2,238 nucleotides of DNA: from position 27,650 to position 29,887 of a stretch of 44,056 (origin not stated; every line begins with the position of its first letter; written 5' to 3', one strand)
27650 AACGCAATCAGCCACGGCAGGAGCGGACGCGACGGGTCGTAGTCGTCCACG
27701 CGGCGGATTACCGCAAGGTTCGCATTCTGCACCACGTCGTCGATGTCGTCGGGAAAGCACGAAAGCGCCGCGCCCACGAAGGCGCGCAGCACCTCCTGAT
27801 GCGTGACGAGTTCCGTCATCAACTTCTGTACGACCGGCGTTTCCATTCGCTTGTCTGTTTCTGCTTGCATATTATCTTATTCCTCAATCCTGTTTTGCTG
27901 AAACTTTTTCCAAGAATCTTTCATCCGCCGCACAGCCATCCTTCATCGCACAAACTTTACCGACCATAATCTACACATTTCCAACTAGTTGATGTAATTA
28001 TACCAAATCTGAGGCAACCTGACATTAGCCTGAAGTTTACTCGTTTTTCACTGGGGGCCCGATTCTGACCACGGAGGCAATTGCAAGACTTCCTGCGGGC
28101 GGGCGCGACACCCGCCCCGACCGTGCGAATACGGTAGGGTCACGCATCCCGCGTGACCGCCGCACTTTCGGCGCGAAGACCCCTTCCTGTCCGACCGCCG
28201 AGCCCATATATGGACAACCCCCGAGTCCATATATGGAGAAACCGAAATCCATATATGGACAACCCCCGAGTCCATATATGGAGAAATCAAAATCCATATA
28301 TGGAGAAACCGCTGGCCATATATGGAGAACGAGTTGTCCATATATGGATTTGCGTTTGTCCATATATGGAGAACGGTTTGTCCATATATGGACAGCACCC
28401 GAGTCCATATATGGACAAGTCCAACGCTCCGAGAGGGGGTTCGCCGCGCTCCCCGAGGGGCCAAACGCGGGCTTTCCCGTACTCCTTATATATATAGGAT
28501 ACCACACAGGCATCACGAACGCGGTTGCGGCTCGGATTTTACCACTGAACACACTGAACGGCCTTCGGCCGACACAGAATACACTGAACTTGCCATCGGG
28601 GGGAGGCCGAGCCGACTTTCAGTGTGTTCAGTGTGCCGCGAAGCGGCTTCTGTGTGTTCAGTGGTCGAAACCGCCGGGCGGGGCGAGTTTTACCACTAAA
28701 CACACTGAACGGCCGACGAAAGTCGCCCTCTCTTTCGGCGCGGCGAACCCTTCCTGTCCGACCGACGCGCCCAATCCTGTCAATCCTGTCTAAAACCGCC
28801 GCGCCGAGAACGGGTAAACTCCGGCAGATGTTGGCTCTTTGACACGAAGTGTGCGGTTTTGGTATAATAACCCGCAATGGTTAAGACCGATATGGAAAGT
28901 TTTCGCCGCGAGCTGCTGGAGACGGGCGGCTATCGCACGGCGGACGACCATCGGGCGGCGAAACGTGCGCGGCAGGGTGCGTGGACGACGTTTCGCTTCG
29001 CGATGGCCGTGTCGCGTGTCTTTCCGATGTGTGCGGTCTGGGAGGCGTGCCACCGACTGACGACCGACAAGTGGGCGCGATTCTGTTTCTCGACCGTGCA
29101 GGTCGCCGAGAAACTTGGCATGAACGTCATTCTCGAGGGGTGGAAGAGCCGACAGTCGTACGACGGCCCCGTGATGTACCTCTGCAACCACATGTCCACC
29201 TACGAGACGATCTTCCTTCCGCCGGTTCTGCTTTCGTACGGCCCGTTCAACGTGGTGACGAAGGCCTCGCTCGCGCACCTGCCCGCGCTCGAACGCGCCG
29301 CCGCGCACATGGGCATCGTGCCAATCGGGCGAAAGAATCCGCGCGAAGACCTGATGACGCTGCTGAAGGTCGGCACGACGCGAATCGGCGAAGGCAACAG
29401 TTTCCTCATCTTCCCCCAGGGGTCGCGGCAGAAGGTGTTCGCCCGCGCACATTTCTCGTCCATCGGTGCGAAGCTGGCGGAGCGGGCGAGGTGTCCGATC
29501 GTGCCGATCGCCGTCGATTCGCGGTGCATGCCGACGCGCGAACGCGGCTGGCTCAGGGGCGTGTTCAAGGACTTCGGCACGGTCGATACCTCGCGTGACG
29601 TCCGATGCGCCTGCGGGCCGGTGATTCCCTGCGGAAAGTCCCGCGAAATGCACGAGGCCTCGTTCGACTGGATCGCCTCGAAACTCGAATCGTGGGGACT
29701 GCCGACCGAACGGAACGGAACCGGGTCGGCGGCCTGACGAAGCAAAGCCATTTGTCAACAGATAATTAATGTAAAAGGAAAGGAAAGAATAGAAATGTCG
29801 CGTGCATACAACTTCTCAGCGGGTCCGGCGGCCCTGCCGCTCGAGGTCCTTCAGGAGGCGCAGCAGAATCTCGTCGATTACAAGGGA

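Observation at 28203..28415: Ten helically phased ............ palindromes in a 1-kb divergent intergenic region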

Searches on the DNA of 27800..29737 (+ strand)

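Call 53: search_rna_families(source=window, start=27800, end=28950, threshold=evalue, max_evalue=5)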
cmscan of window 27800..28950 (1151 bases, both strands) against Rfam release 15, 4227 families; matches with E-value up to 5: 18.
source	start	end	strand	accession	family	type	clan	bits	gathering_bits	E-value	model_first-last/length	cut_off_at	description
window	28298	28387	-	RF03747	mir-4536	Gene; miRNA;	-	29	76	0.0073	1-88/88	no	mir-4536 microRNA precursor family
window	28245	28351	-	RF04176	mir-3149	Gene; miRNA;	-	28.5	100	0.006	1-83/83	no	mir-3149 microRNA precursor family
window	28292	28393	+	RF03762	MIR859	Gene; miRNA;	-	27.6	130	0.0095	1-128/128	no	MIR859 microRNA precursor family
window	28231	28365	-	RF03762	MIR859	Gene; miRNA;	-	27.4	130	0.011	1-128/128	no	MIR859 microRNA precursor family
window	28298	28387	+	RF03747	mir-4536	Gene; miRNA;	-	26.1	76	0.037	1-88/88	no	mir-4536 microRNA precursor family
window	28286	28393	-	RF03704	MIR4380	Gene; miRNA;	-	24.7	83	0.029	1-82/82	no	MIR4380 microRNA precursor family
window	28302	28383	+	RF04176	mir-3149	Gene; miRNA;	-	24.6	100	0.059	1-83/83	no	mir-3149 microRNA precursor family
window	28340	28411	+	RF04217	mir-297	Gene; miRNA;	-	24.2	90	0.15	1-71/71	no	mir-297 microRNA precursor family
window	28337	28415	-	RF03682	mir-3912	Gene; miRNA;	-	23.9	95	0.063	1-91/91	no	mir-3912 microRNA precursor family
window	28247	28351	+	RF04154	mir-1277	Gene; miRNA;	-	22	81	0.34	1-78/78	no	mir-1277 microRNA precursor family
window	28240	28376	-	RF04154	mir-1277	Gene; miRNA;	-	21.2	81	0.53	1-78/78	no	mir-1277 microRNA precursor family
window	28233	28359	-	RF04158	mir-568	Gene; miRNA;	-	21.2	75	1.4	1-93/93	no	mir-568 microRNA precursor family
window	28318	28395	+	RF03704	MIR4380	Gene; miRNA;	-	20.6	83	0.36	1-82/82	no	MIR4380 microRNA precursor family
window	28334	28418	-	RF03275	mir-2542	Gene; miRNA;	-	20.4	60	0.4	1-85/85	no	mir-2542 microRNA precursor family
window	28279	28362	-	RF03360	mir-3156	Gene; miRNA;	-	19.9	76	0.66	1-77/77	no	mir-3156 microRNA precursor family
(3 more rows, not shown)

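Call 74: search_dna_similar(query=window:28160-28430:+, collection=plasmids, mode=distant, max_evalue=0.01, max_rows=10)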
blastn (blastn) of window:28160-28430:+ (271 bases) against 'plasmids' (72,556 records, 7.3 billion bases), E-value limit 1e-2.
Records with a match: 1; places in all: 1; records where one place covers at least 80% of the query: 0.
Best place of each record, by identity: 60-80% 1.
By first word of the organism name: Enterococcus 1.
By predicted mobility (MOB-suite, as given by PLSDB): non-mobilizable 1.
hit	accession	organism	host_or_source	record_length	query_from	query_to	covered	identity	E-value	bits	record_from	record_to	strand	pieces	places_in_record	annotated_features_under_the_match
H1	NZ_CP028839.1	Enterococcus faecalis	dairy cattle,cell culture,milk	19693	115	189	28%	74.7%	2e-3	51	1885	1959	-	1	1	none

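Call 75: search_dna_similar(query=window:28160-28430:+, collection=phages, mode=distant, max_evalue=0.01, max_rows=10)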
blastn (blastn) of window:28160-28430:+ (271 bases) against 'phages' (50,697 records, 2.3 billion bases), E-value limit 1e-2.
No match.
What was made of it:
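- Tried and rejected: No match in the phage collection (call 75).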

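Call 77: get_annotated_region(hit=H1, flank=2500)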
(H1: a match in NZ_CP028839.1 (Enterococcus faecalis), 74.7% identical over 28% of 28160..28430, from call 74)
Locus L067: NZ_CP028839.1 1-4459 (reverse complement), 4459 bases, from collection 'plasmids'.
description: Enterococcus faecalis strain FC plasmid unnamed4, complete sequence
organism: Enterococcus faecalis (NCBI taxid 1351)
taxonomy: Bacteria; Bacillota; Bacilli; Lactobacillales; Enterococcaceae; Enterococcus; Enterococcus faecalis
host: -; source: dairy cattle,cell culture,milk; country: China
typing (MOB-suite, as given by PLSDB): non-mobilizable; replicon rep_cluster_556
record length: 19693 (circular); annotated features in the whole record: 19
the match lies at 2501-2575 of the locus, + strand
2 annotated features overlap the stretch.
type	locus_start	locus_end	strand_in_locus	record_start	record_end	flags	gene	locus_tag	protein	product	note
CDS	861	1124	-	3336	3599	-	-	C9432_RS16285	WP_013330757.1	antitoxin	-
CDS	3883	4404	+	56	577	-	-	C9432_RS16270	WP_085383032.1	DUF536 domain-containing protein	-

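Call 86: search_dna_similar(query=L052:19725-19910:+, collection=plasmids, mode=distant, max_evalue=0.05, max_rows=10)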
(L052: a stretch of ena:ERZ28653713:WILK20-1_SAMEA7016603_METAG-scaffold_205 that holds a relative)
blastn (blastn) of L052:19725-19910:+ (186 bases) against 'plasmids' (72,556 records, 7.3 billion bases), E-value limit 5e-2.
No match.

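Call 87: search_dna_similar(query=L029:5600-5830:+, collection=plasmids, mode=distant, max_evalue=0.05, max_rows=10)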
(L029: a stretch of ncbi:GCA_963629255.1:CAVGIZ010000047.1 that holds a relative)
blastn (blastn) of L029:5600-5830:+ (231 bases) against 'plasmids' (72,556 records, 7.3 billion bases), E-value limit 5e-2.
Records with a match: 1; places in all: 1; records where one place covers at least 80% of the query: 0.
Best place of each record, by identity: 60-80% 1.
By first word of the organism name: Bacillus 1.
By predicted mobility (MOB-suite, as given by PLSDB): non-mobilizable 1.
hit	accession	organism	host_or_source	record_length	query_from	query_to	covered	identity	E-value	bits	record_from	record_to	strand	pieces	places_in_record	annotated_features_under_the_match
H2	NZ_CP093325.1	Bacillus sp. N5-665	whole organism,peat soil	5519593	11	72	27%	79.0%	2e-2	46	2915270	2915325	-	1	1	none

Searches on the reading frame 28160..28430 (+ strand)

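Call 81: search_protein_families(library=pfam, proteins=[L067:2928-3890:+], max_evalue=0.01)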
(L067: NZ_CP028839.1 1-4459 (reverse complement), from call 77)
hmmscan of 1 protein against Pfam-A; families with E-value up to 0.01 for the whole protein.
L067:2928-3890:+ (320 aa): 3 families
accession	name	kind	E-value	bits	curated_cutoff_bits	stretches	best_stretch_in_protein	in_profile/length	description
PF06430.17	L_lactis_RepB_C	-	5.8e-62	208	27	1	182-304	1-123/123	Lactococcus lactis RepB C-terminus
PF21205.3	Rep3_C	-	3.6e-20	72.4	21.1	1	122-180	1-59/59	Initiator Rep protein, WH2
PF01051.27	Rep3_N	-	4.8e-17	63.1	22.4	1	25-92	80-140/141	Initiator Replication protein, WH1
